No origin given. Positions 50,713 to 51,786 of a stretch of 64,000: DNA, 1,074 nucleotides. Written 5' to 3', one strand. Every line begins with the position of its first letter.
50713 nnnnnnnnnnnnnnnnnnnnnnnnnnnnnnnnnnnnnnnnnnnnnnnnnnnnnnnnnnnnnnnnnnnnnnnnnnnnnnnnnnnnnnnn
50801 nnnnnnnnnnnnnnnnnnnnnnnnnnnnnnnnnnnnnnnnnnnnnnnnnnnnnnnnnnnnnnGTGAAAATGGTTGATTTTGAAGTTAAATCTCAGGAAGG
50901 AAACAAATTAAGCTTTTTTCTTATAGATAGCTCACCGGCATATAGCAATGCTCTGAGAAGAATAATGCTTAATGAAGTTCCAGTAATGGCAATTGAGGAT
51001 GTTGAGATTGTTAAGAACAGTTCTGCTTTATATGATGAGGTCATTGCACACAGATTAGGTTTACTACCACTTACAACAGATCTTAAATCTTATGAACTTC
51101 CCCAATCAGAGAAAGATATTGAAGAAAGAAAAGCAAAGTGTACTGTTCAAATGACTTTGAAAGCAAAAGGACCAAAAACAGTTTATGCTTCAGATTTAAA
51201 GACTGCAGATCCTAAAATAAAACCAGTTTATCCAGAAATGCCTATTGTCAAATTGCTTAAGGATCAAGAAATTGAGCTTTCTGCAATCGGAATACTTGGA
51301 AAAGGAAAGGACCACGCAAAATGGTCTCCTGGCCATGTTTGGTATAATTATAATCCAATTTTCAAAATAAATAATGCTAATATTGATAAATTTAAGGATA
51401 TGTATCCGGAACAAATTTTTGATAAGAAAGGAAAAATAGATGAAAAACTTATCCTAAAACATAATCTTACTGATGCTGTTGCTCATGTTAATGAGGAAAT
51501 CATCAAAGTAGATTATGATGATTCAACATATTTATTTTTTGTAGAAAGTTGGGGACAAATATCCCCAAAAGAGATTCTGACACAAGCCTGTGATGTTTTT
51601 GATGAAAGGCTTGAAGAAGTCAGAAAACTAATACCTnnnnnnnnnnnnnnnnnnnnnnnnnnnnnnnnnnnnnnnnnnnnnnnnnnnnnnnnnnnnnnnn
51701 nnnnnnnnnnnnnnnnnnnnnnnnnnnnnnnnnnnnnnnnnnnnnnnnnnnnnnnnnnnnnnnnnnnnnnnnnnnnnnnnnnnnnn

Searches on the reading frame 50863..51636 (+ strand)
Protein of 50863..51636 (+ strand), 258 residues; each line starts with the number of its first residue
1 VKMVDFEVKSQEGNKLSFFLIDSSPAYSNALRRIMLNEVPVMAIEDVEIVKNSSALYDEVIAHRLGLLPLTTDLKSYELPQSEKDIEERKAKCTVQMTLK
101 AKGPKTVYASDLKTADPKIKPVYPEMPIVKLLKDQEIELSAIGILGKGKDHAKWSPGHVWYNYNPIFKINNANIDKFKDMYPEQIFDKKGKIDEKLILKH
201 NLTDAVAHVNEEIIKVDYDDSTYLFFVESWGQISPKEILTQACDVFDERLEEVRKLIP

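Call 9: find_related_loci(query=window:50863-51636:+, collection=genome_contigs, flank=3000)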
Query window:50863-51636:+ (258 aa) in genome_contigs; peptide patterns used: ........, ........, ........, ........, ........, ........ (x = any residue, [..] = any of these).
62 stretches matched a pattern; 6 encode a relative of the query (tblastn E <= 1e-3); 6 distinct loci.
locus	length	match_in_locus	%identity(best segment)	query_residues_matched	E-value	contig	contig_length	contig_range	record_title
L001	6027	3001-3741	49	4-252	3e-80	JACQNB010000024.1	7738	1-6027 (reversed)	MAG: Candidatus Woesearchaeota archaeon isolate NC_groundwater_1244_Ag_S-0.1um_55_21 S_p1_S3_coassembly_k141_308121, who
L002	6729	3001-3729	51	11-255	9e-78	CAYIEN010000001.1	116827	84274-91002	MAG TPA_asm: uncultured Methanosarcinales archaeon isolate ERP119705_co18_167 genome assembly, contig: NODE_69_length_11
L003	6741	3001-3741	46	10-255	6e-67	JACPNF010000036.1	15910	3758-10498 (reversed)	MAG: Candidatus Woesearchaeota archaeon isolate NC_groundwater_568_Ag_S-0.1um_31_11 S35_SO-1_scaffold_188245, whole geno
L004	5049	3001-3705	48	18-253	7e-67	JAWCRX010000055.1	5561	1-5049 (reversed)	MAG: Candidatus Woesearchaeota archaeon isolate JZ-2_202007_bins_72 JZ-2_202007_bins_72_scaffold_55, whole genome shotgu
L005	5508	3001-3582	44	1-194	8e-48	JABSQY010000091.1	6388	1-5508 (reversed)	MAG: Nanoarchaeales archaeon isolate DT_72 DT-Nanoarchaeia-1_scaffold_92, whole genome shotgun sequence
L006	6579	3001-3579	43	2-194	5e-47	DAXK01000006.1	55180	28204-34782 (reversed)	MAG TPA_asm: archaeon UBA583 isolate UBA583 UBA583_contig_945, whole genome shotgun sequence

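Call 12: search_protein_families(library=pfam, proteins=[window:50863-51636:+])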
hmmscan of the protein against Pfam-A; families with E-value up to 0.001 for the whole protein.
window:50863-51636:+ (258 aa): 2 families
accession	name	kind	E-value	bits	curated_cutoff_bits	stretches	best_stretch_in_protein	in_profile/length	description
PF01000.31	RNA_pol_A_bac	-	4.1e-20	72.6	33.9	1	48-153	2-101/119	RNA polymerase Rpb3/RpoA insert domain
PF01193.29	RNA_pol_L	-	2e-13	50.3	24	1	18-249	2-73/74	RNA polymerase Rpb3/Rpb11 dimerisation domain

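Call 14: find_related_loci(query=window:50863-51636:+, collection=metagenome_contigs, flank=2500)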
Query window:50863-51636:+ (258 aa) in metagenome_contigs; peptide patterns used: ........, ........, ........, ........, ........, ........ (x = any residue, [..] = any of these).
90 stretches matched a pattern; 6 encode a relative of the query (tblastn E <= 1e-3); 6 distinct loci.
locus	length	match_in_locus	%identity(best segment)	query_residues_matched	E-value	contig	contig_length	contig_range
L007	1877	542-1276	56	9-253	2e-95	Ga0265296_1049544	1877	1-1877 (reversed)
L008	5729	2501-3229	51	11-255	5e-78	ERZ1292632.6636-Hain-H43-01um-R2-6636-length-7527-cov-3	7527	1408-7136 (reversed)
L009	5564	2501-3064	47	2-192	4e-48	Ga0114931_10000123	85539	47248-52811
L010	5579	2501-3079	43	2-194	3e-47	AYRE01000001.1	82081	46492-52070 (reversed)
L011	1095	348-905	44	12-194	2e-47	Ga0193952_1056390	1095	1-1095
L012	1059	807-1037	64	6-82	8e-30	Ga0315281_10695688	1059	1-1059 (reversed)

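Call 16: find_homologous_proteins(query=window:50863-51636:+, max_evalue=1e-20)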
Query window:50863-51636:+ (258 aa): 1642 proteins with E <= 1e-20 among 2330 candidates; the best 120 are listed.
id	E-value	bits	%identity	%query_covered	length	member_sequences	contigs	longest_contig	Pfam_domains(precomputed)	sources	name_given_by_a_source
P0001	9.0e-166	568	100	99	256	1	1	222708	PF01000.32,PF01193.30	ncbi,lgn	-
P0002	5.1e-117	408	70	99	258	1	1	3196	PF01000.32,PF01193.30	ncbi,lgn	-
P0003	7.4e-117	408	72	99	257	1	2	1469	PF01000.32,PF01193.30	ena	-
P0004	2.8e-115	402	69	99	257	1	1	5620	PF01000.32,PF01193.30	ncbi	-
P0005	7.6e-115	401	71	99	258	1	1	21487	PF01000.32,PF01193.30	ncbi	-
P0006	7.7e-115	401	72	99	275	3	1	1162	PF01000.32,PF01193.30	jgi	jgi:DNA-directed RNA polymerase subunit D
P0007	1.1e-114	401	69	99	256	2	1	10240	PF01000.32,PF01193.30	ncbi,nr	ncbi:DNA-directed RNA polymerase subunit D [Candidatus Woesearchaeota archaeon]|nr:DNA-directed RNA 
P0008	1.3e-114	400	68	99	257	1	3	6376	PF01000.32,PF01193.30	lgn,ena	-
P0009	2.1e-114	400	70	99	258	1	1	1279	PF01000.32,PF01193.30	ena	-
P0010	2.3e-114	399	69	100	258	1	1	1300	PF01000.32,PF01193.30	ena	-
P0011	3.9e-114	399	69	99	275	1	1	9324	PF01000.32,PF01193.30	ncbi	-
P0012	1.2e-113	397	70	99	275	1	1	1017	PF01000.32,PF01193.30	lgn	-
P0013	3.9e-113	395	69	99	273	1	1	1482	PF01000.32,PF01193.30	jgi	jgi:DNA-directed RNA polymerase subunit D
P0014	5.6e-113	395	68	99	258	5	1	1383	PF01000.32,PF01193.30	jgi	-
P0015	1.1e-112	394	69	98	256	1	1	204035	PF01000.32,PF01193.30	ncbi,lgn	ncbi:MAG: DNA-directed RNA polymerase subunit D [Candidatus Woesearchaeota archaeon]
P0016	2.1e-112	393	71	96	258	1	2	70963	PF01000.32,PF01193.30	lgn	-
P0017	2.3e-112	393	71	99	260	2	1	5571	PF01000.32,PF01193.30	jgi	jgi:DNA-directed RNA polymerase subunit D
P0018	2.3e-112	393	71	99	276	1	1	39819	PF01000.32,PF01193.30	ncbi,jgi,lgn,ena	-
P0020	2.1e-111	390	70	97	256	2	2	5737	PF01000.32,PF01193.30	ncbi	ncbi:MAG: DNA-directed RNA polymerase subunit D [Candidatus Woesearchaeota archaeon]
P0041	1.1e-106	374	70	98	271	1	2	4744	PF01000.32,PF01193.30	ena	-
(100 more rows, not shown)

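Call 17: find_encoding_contigs(protein=P0001, flank=1000, max_places=2)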
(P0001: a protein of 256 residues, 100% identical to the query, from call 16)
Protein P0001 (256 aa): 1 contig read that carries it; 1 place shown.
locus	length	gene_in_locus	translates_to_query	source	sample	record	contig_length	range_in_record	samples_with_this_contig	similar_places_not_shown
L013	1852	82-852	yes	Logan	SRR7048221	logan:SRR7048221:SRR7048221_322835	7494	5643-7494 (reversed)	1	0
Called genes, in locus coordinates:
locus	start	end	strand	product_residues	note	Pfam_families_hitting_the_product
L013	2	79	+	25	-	?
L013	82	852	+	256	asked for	PF01193:RNA_pol_L, PF01000:RNA_pol_A_bac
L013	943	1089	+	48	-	-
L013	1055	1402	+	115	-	PF00828:Ribosomal_L27A, PF17135:Ribosomal_L18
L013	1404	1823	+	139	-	PF00572:Ribosomal_L13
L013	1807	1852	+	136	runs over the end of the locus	PF00380:Ribosomal_S9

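Call 18: find_encoding_contigs(protein=P0002, flank=1500, max_places=3)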
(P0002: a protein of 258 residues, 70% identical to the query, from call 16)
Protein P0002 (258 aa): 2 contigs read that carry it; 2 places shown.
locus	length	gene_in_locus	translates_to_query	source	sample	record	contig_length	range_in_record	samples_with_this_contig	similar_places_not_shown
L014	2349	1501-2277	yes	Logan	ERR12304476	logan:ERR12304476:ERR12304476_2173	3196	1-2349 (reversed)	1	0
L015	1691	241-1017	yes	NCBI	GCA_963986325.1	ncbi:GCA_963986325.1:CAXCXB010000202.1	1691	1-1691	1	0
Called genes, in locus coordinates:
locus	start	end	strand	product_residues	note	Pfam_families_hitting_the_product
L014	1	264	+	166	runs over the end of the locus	PF00416:Ribosomal_S13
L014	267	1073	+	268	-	PF01479:S4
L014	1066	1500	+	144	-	PF00411:Ribosomal_S11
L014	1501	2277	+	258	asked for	PF01193:RNA_pol_L, PF01000:RNA_pol_A_bac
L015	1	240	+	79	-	?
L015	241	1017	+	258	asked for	PF01193:RNA_pol_L, PF01000:RNA_pol_A_bac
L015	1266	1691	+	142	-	?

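Call 19: find_encoding_contigs(protein=P0005, flank=1500, max_places=3)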
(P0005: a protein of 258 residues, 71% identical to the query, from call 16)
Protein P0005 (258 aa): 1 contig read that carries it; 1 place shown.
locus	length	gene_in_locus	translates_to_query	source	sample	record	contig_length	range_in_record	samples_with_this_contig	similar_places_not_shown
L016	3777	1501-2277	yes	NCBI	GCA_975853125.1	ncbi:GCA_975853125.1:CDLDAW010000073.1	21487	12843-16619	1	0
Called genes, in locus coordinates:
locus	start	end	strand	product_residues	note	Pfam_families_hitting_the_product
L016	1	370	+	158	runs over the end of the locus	PF00416:Ribosomal_S13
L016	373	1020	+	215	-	PF01479:S4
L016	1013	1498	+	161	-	PF00411:Ribosomal_S11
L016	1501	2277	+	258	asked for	PF01193:RNA_pol_L, PF01000:RNA_pol_A_bac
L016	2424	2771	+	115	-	PF00828:Ribosomal_L27A, PF17135:Ribosomal_L18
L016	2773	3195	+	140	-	PF00572:Ribosomal_L13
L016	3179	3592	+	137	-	PF00380:Ribosomal_S9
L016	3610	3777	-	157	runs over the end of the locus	PF00293:NUDIX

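Call 20: find_encoding_contigs(protein=P0004, flank=1500, max_places=3)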
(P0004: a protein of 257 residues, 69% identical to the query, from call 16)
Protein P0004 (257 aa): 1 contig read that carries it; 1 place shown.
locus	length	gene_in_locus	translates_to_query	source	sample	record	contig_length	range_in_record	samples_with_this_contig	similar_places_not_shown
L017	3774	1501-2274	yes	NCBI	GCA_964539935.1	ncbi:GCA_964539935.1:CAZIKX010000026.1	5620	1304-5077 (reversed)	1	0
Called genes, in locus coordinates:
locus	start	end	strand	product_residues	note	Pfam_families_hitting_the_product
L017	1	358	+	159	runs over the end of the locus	PF00416:Ribosomal_S13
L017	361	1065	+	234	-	PF22421:SYY_C-terminal (faint), PF01479:S4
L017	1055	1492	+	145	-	PF00411:Ribosomal_S11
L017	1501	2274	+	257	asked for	PF01193:RNA_pol_L, PF01000:RNA_pol_A_bac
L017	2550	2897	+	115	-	PF00828:Ribosomal_L27A, PF17135:Ribosomal_L18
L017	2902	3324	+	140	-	PF00572:Ribosomal_L13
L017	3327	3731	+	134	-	PF00380:Ribosomal_S9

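Call 23: find_encoding_contigs(protein=P0007, flank=1200, max_places=2)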
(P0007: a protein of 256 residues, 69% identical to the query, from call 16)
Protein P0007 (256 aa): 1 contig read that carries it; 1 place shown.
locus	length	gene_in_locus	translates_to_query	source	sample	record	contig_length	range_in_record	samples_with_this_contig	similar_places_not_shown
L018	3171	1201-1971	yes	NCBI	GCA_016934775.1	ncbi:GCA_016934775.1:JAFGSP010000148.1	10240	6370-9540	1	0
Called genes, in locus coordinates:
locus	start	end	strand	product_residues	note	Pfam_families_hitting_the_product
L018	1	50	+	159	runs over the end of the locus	PF00416:Ribosomal_S13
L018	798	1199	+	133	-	PF00411:Ribosomal_S11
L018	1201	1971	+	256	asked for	PF01193:RNA_pol_L, PF01000:RNA_pol_A_bac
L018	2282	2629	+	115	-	PF00828:Ribosomal_L27A (weak)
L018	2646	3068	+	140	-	PF00572:Ribosomal_L13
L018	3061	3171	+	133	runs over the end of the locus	PF00380:Ribosomal_S9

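Call 24: find_encoding_contigs(protein=P0015, flank=1200, max_places=2)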
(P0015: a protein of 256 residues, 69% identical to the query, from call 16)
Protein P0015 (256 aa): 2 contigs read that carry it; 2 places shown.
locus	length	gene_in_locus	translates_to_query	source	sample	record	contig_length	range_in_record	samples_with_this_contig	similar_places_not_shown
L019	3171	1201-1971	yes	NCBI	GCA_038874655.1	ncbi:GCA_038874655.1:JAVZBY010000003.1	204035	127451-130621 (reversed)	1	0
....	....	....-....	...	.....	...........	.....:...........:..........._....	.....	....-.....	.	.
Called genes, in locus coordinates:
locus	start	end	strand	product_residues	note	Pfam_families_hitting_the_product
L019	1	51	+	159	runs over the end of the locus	PF00416:Ribosomal_S13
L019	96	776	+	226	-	PF01479:S4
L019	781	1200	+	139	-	PF00411:Ribosomal_S11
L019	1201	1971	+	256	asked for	PF01193:RNA_pol_L, PF01000:RNA_pol_A_bac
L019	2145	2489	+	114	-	PF17135:Ribosomal_L18, PF00828:Ribosomal_L27A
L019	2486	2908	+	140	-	PF00572:Ribosomal_L13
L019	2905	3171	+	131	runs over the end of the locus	PF00380:Ribosomal_S9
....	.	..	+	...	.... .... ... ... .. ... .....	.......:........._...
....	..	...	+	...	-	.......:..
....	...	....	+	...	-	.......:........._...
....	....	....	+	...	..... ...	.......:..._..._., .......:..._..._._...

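Call 25: find_encoding_contigs(protein=P0016, flank=1200, max_places=2)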
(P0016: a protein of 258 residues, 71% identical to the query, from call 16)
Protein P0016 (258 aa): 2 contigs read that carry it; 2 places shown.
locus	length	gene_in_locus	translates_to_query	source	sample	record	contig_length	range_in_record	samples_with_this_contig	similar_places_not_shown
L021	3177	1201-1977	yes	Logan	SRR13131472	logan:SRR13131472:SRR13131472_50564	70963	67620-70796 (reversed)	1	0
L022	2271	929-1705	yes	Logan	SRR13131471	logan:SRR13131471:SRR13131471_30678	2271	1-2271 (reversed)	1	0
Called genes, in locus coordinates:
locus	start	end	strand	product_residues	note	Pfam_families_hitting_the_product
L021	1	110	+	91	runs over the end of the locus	?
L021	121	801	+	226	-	PF01479:S4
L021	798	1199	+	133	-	PF00411:Ribosomal_S11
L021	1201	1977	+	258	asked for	PF01193:RNA_pol_L, PF01000:RNA_pol_A_bac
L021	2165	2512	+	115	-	PF17135:Ribosomal_L18, PF00828:Ribosomal_L27A (weak)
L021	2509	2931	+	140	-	PF00572:Ribosomal_L13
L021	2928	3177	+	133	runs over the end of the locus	PF00380:Ribosomal_S9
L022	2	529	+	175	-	?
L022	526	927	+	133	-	PF00411:Ribosomal_S11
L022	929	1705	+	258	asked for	PF01193:RNA_pol_L, PF01000:RNA_pol_A_bac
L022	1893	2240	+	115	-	PF17135:Ribosomal_L18, PF00828:Ribosomal_L27A (weak)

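Call 26: find_encoding_contigs(protein=P0018, flank=1200, max_places=2)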
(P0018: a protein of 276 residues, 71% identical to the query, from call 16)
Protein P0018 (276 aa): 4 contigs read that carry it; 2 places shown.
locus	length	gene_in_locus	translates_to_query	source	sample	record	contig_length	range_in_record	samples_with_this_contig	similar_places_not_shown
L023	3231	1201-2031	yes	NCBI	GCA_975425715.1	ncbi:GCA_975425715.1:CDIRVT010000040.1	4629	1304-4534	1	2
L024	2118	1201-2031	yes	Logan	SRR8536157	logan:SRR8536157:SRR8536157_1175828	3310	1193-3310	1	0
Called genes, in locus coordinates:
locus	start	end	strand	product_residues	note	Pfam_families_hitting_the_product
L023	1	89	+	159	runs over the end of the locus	PF00416:Ribosomal_S13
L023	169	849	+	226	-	PF01479:S4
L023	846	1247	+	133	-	PF00411:Ribosomal_S11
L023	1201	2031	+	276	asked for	PF01193:RNA_pol_L, PF01000:RNA_pol_A_bac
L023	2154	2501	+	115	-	PF17135:Ribosomal_L18, PF00828:Ribosomal_L27A (weak)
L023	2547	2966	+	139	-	PF00572:Ribosomal_L13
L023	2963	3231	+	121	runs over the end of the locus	?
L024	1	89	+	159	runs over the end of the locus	PF00416:Ribosomal_S13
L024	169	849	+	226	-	PF01479:S4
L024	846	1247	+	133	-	PF00411:Ribosomal_S11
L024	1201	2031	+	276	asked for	PF01193:RNA_pol_L, PF01000:RNA_pol_A_bac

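Call 38: find_encoding_contigs(protein=P0011, flank=1200, max_places=2)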
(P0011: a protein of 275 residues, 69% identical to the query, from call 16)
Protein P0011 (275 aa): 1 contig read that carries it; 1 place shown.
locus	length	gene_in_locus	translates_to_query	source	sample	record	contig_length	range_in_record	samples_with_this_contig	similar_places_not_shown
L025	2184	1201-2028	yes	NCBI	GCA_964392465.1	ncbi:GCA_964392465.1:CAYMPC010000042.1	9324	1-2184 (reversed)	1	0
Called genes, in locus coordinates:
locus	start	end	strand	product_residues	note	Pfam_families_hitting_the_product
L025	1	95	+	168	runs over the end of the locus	PF00416:Ribosomal_S13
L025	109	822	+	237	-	PF01479:S4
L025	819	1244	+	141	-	PF00411:Ribosomal_S11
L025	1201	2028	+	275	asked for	PF01193:RNA_pol_L, PF01000:RNA_pol_A_bac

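Call 39: find_encoding_contigs(protein=P0017, flank=1200, max_places=2)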
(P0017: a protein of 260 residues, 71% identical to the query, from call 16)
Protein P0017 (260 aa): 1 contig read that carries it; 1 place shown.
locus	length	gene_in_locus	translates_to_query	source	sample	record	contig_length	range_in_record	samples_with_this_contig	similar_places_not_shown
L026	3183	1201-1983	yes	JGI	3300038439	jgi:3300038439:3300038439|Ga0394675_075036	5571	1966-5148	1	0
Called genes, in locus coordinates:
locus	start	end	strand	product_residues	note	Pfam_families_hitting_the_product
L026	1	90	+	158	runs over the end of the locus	PF00416:Ribosomal_S13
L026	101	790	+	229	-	PF01479:S4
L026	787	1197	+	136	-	PF00411:Ribosomal_S11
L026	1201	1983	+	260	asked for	PF01193:RNA_pol_L, PF01000:RNA_pol_A_bac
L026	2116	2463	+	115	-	PF00828:Ribosomal_L27A (faint), PF17135:Ribosomal_L18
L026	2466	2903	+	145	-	PF00572:Ribosomal_L13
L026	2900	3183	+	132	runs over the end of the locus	PF00380:Ribosomal_S9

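Call 40: find_encoding_contigs(protein=P0020, flank=1200, max_places=2)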
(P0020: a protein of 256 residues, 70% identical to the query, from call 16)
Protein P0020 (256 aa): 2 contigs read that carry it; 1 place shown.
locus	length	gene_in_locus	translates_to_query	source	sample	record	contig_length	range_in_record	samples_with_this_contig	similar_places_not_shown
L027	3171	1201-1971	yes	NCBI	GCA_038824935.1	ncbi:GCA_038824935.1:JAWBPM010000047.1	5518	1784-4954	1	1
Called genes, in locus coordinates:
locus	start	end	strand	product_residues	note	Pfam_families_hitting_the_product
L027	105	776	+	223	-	PF01479:S4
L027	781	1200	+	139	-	PF00411:Ribosomal_S11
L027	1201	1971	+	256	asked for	PF01193:RNA_pol_L, PF01000:RNA_pol_A_bac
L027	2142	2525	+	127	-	PF17135:Ribosomal_L18, PF00828:Ribosomal_L27A (weak)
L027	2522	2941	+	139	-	PF00572:Ribosomal_L13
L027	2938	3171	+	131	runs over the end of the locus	PF00380:Ribosomal_S9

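Call 60: find_encoding_contigs(protein=P0041, flank=1200, max_places=4)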
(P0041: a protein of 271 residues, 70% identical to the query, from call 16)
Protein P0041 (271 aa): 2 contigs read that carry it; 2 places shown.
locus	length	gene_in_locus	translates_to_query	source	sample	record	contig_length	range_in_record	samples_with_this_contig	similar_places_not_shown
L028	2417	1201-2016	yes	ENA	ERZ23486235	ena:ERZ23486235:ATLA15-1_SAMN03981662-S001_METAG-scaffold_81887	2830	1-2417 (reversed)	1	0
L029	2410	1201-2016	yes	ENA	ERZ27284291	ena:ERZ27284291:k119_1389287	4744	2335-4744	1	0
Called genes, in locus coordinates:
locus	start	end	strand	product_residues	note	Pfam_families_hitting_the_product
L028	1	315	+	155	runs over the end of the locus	PF00416:Ribosomal_S13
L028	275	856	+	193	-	PF01479:S4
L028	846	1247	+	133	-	PF00411:Ribosomal_S11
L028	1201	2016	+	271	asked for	PF01193:RNA_pol_L, PF01000:RNA_pol_A_bac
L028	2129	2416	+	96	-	?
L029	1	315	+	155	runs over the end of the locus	PF00416:Ribosomal_S13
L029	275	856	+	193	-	PF01479:S4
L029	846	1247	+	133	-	PF00411:Ribosomal_S11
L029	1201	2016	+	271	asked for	PF01193:RNA_pol_L, PF01000:RNA_pol_A_bac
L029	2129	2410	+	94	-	?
